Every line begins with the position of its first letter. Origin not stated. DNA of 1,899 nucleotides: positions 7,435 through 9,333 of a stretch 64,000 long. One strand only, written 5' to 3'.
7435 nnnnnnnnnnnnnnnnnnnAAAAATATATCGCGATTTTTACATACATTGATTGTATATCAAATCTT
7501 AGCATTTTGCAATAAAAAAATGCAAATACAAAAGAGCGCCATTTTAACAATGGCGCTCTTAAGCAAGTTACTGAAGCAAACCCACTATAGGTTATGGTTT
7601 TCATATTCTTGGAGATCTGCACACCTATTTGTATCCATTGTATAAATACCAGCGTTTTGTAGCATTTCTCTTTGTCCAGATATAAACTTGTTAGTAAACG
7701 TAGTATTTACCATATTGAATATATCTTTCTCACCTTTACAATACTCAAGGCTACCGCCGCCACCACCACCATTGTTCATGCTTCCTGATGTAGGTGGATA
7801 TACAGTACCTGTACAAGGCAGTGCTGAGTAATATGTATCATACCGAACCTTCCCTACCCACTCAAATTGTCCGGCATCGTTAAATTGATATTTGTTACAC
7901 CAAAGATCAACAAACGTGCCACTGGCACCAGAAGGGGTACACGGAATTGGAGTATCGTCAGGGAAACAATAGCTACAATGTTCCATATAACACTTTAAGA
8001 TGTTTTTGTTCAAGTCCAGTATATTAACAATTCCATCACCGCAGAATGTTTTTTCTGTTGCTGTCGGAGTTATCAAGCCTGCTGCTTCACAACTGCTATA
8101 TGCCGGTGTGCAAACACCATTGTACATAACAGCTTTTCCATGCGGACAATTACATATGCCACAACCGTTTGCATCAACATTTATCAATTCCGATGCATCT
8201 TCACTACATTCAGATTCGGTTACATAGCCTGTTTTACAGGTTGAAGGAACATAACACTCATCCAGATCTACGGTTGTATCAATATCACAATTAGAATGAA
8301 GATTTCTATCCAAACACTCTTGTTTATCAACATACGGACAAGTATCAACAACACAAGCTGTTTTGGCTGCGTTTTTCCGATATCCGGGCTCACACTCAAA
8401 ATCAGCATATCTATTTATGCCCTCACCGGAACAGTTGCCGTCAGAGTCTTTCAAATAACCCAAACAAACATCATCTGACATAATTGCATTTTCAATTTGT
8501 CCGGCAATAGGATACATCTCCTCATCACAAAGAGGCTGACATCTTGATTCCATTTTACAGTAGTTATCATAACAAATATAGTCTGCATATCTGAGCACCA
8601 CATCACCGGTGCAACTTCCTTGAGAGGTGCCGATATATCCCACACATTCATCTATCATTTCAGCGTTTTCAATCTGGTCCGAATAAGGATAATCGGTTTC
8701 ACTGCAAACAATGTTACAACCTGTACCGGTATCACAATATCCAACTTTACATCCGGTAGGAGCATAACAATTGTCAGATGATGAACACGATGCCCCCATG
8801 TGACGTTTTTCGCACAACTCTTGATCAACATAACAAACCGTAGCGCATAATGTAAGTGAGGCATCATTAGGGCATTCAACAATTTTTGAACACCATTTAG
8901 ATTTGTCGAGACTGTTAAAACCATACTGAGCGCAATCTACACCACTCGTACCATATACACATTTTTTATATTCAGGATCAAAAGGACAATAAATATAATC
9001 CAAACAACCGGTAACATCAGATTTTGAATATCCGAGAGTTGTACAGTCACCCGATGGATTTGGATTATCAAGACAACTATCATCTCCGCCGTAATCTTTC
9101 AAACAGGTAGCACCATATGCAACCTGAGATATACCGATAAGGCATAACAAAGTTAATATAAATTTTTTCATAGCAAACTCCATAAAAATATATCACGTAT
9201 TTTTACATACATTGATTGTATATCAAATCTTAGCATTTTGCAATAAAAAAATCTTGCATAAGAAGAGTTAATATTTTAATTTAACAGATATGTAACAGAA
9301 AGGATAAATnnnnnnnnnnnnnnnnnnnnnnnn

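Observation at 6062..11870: Family of three extremely cysteine-rich secreted paralogs flanking ymdB, next to a TlpA-like disulfide oxidoreductase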

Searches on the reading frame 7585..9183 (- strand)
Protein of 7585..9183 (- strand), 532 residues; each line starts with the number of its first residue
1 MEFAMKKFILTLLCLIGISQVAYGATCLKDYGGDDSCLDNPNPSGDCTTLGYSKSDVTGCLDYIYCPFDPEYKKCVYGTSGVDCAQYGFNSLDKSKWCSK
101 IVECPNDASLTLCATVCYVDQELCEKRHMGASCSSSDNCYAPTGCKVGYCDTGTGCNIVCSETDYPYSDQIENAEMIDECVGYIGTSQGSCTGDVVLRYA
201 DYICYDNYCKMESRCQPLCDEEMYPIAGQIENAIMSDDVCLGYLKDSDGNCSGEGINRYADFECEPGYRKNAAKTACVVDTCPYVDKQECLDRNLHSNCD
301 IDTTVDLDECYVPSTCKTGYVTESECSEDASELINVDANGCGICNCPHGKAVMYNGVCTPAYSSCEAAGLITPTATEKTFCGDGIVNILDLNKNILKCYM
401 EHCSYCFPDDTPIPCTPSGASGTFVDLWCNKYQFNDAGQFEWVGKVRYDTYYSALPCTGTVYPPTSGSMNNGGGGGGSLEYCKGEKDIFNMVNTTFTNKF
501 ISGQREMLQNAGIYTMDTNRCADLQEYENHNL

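Call 4: search_protein_families(library=pfam, proteins=[window:7585-9183:-], max_evalue=1)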
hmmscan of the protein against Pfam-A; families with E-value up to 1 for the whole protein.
window:7585-9183:- (532 aa): 1 family
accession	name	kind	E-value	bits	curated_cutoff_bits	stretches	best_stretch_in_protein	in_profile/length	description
PF04984.19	Phage_sheath_1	-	0.16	12.2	31.4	1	321-394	58-135/168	Phage tail sheath protein subtilisin-like domain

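Call 5: search_protein_families(library=ncbifam, proteins=[window:7585-9183:-], max_evalue=1)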
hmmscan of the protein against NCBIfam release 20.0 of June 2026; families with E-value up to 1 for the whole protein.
window:7585-9183:- (532 aa): 0 families
